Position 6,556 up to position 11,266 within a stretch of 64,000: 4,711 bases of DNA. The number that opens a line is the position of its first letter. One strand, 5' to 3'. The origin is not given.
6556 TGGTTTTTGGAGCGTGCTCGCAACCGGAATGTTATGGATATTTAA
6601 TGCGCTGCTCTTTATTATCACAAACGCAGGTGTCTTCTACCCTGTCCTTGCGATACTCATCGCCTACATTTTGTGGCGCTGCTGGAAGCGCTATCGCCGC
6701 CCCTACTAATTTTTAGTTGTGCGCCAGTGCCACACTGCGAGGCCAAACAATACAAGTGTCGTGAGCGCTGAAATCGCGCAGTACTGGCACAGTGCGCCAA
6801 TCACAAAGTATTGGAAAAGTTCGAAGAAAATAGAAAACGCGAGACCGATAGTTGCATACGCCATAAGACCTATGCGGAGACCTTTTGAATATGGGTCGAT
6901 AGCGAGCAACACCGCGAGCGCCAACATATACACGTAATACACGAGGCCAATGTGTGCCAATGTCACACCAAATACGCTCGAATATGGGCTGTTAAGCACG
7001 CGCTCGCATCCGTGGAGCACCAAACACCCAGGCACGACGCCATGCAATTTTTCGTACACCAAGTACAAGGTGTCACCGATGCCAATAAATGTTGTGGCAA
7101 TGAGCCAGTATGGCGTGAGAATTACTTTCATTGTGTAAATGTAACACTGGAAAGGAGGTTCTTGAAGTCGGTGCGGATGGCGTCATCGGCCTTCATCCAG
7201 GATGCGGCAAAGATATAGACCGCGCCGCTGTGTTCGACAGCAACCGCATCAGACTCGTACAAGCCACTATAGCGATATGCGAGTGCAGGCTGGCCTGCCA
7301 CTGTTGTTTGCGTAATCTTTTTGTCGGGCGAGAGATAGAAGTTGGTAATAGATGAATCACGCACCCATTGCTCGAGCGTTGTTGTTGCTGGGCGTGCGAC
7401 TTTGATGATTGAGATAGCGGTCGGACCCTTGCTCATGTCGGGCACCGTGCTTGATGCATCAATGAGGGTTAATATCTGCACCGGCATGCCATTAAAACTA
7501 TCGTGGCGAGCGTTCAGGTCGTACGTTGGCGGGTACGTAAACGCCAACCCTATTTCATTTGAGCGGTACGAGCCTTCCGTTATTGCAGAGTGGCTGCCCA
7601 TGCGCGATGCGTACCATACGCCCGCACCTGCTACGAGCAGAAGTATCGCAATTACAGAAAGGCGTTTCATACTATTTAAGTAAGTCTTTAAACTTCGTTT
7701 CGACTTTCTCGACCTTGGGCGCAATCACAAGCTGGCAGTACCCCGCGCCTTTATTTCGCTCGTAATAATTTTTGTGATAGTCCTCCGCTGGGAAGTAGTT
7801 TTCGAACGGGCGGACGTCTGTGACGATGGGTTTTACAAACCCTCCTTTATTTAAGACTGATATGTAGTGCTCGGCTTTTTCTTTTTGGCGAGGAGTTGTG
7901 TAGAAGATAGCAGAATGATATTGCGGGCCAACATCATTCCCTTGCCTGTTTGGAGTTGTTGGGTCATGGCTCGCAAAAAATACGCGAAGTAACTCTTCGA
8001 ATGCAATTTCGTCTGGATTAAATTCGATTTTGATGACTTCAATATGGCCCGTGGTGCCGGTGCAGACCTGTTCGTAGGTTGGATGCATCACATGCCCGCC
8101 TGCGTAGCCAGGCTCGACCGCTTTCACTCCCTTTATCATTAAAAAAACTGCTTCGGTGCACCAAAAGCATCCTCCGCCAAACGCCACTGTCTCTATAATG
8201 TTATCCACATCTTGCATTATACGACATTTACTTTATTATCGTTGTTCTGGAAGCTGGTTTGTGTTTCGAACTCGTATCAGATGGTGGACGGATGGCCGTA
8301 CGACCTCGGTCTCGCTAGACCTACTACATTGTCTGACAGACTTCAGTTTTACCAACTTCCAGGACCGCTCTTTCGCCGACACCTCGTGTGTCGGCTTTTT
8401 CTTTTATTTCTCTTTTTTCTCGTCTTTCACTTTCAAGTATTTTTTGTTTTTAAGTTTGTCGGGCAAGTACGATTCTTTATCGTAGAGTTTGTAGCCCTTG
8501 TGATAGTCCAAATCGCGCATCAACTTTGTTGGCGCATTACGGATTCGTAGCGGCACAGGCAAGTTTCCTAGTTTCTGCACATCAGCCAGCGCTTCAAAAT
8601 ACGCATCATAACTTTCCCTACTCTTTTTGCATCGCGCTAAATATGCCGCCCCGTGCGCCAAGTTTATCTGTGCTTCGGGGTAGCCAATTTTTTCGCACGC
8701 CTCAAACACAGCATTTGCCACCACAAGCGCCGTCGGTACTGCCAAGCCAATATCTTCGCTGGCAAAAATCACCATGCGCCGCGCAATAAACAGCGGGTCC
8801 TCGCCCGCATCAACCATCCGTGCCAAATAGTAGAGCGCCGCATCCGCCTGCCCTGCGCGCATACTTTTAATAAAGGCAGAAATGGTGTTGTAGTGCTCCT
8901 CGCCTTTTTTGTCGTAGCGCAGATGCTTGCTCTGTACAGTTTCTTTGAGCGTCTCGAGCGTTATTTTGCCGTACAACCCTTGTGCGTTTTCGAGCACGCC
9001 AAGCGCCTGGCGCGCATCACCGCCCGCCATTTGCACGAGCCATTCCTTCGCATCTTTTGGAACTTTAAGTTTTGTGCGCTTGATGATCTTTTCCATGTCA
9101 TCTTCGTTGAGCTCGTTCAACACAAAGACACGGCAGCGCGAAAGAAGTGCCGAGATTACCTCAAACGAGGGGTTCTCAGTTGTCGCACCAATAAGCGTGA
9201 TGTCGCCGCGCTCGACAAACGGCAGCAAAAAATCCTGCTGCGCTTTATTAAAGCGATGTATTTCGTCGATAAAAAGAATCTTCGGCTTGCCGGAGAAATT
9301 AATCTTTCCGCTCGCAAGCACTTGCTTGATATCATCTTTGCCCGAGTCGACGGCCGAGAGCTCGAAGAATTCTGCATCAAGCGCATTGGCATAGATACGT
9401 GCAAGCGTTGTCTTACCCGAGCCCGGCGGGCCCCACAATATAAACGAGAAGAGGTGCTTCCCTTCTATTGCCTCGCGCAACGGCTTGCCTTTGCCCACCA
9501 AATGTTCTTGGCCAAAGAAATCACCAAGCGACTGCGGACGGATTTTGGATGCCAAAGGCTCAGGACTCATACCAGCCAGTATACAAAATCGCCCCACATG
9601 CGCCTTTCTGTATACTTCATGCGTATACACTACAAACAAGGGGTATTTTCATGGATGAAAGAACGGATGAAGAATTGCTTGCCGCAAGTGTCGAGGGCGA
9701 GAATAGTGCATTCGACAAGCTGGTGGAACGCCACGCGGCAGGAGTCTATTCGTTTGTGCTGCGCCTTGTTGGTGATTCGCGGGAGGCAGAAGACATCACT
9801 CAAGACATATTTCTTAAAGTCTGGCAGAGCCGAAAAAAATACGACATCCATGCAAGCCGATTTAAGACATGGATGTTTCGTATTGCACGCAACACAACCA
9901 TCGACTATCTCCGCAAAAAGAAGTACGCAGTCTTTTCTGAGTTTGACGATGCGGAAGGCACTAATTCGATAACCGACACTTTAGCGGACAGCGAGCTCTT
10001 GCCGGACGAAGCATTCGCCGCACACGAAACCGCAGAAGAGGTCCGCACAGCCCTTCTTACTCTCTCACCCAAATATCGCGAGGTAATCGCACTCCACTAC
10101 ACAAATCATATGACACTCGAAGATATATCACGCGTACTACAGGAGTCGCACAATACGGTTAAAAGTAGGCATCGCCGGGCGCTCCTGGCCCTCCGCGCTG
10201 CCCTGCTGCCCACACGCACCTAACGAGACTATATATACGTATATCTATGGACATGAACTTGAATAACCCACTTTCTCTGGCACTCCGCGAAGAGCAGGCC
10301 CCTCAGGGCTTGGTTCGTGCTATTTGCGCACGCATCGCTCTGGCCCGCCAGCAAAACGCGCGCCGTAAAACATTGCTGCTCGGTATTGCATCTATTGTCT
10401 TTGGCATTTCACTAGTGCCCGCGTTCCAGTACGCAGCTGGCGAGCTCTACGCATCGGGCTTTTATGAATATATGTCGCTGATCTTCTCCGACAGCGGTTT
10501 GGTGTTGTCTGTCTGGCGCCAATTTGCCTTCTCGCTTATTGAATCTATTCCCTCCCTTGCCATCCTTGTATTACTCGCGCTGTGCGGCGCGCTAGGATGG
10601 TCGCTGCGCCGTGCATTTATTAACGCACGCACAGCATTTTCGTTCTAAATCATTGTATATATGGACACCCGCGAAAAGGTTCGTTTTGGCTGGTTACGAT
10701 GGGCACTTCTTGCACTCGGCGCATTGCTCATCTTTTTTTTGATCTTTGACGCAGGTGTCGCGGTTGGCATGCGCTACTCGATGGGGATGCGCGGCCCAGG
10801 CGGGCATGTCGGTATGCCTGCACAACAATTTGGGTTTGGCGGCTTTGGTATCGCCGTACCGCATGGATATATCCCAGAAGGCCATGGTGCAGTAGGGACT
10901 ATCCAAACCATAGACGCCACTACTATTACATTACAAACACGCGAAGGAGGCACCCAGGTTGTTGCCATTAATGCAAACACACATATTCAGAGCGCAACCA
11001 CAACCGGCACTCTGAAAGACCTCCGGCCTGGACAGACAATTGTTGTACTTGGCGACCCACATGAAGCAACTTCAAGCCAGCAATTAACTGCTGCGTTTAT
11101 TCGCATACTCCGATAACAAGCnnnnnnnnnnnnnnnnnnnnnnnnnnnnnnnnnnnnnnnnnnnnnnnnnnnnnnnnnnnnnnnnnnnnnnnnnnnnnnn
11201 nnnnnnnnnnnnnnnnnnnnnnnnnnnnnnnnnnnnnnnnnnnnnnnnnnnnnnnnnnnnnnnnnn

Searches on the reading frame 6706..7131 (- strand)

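Call 36: search_protein_families(library=pfam, proteins=[window:6706-7131:-], max_evalue=0.001)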
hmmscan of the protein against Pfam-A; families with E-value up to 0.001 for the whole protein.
window:6706-7131:- (141 aa): 1 family
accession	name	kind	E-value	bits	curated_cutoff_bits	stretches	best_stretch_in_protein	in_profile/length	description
PF07884.19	VKOR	-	1.6e-25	90.2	27.5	1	9-132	2-133/134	Vitamin K epoxide reductase family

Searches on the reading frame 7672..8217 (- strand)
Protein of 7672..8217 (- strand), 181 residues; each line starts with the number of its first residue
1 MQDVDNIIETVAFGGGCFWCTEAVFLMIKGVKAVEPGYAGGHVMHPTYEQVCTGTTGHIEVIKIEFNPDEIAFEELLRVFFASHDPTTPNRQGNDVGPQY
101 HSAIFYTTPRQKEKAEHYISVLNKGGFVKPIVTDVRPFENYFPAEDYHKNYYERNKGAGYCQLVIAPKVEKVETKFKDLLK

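Call 36: search_protein_families(library=pfam, proteins=[window:7672-8217:-], max_evalue=0.001)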
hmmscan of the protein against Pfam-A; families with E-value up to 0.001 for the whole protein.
window:7672-8217:- (181 aa): 1 family
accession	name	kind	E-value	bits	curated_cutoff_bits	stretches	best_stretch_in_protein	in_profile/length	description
PF01625.27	PMSR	-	5.1e-61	205.8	23.7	1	11-162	2-153/153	Peptide methionine sulfoxide reductase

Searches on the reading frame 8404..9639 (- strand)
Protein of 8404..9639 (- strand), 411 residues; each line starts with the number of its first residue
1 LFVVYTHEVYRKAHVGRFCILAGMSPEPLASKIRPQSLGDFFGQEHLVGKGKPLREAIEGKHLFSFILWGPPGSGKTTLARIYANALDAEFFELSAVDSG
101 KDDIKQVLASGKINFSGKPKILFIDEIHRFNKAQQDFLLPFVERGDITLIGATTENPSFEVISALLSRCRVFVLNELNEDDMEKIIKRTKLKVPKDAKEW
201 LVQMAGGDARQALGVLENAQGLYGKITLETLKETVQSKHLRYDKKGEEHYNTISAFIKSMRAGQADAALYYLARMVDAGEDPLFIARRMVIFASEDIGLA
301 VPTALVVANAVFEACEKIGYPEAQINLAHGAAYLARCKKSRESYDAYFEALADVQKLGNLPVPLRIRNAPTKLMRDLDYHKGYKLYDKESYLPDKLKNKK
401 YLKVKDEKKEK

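Call 36: search_protein_families(library=pfam, proteins=[window:8404-9639:-], max_evalue=0.001)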
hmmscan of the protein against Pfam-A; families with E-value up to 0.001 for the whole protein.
window:8404-9639:- (411 aa): 12 families
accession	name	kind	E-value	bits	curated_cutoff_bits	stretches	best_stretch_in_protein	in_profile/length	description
PF12002.13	MgsA_C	-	7.8e-51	172.7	27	1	264-411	3-157/167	MgsA AAA+ ATPase C terminal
PF16193.11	AAA_assoc_2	-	1.2e-24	86.8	34.3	1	189-261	3-81/81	AAA C-terminal domain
PF00004.35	AAA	-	6.9e-18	65.8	21.2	1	67-173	2-127/131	ATPase family associated with various cellular activities (AAA)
PF05496.18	RuvB_N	-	1.5e-13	51.3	27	1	33-149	1-115/159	Holliday junction DNA helicase RuvB P-loop domain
PF07728.20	AAA_5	-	2.8e-08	34.3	22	1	66-155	2-103/139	AAA domain (dynein-related subfamily)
PF13401.12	AAA_22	-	3.4e-06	27.8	27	0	67-95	9-40/130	AAA domain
PF01078.27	Mg_chelatase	-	5e-06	26.5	20.3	0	54-97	15-60/207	Magnesium chelatase, subunit ChlI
PF13173.12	AAA_14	-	1e-05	26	27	1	67-174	6-120/129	AAA domain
PF13191.12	AAA_16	-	4.8e-05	24.3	32.6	0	65-90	26-51/167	AAA ATPase domain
PF20720.3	nSTAND3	-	9.1e-05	22.6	27.2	1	67-126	21-73/155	Novel STAND NTPase 3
PF00158.32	Sigma54_activat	-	9.6e-05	22.6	20.2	0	120-165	95-141/168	Sigma-54 interaction domain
PF07724.20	AAA_2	-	0.0008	19.9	27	0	62-148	2-105/166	AAA domain (Cdc48 subfamily)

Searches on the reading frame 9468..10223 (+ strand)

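Call 3: search_protein_families(library=pfam, proteins=[window:9468-10223:+], max_evalue=0.01)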
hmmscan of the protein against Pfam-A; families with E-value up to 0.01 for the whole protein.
window:9468-10223:+ (251 aa): 3 families
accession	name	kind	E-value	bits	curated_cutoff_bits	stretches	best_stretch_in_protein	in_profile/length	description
PF04542.20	Sigma70_r2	-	4.7e-22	78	24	1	85-152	1-69/71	Sigma-70 region 2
PF08281.18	Sigma70_r4_2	-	1e-12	47.9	25.7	1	190-242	2-54/54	Sigma-70, region 4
PF04545.22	Sigma70_r4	-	3.3e-11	43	24.1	1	195-244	1-50/50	Sigma-70, region 4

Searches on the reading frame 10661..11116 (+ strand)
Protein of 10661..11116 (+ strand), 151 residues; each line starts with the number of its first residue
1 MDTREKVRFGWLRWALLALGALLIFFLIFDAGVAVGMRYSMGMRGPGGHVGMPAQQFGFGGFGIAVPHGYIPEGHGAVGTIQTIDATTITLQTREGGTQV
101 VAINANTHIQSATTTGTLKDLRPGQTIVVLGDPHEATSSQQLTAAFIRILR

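Call 3: search_protein_families(library=pfam, proteins=[window:10661-11116:+], max_evalue=0.01)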
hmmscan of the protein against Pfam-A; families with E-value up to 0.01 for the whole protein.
window:10661-11116:+ (151 aa): 1 family
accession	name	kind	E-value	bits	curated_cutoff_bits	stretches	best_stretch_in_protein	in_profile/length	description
PF18914.6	DUF5666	-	0.00019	22.1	27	1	79-134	2-49/60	Domain of unknown function (DUF5666)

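Call 4: search_protein_families(library=ncbifam, proteins=[window:10661-11116:+], max_evalue=0.01)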
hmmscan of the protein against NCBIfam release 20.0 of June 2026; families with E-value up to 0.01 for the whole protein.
window:10661-11116:+ (151 aa): 0 families
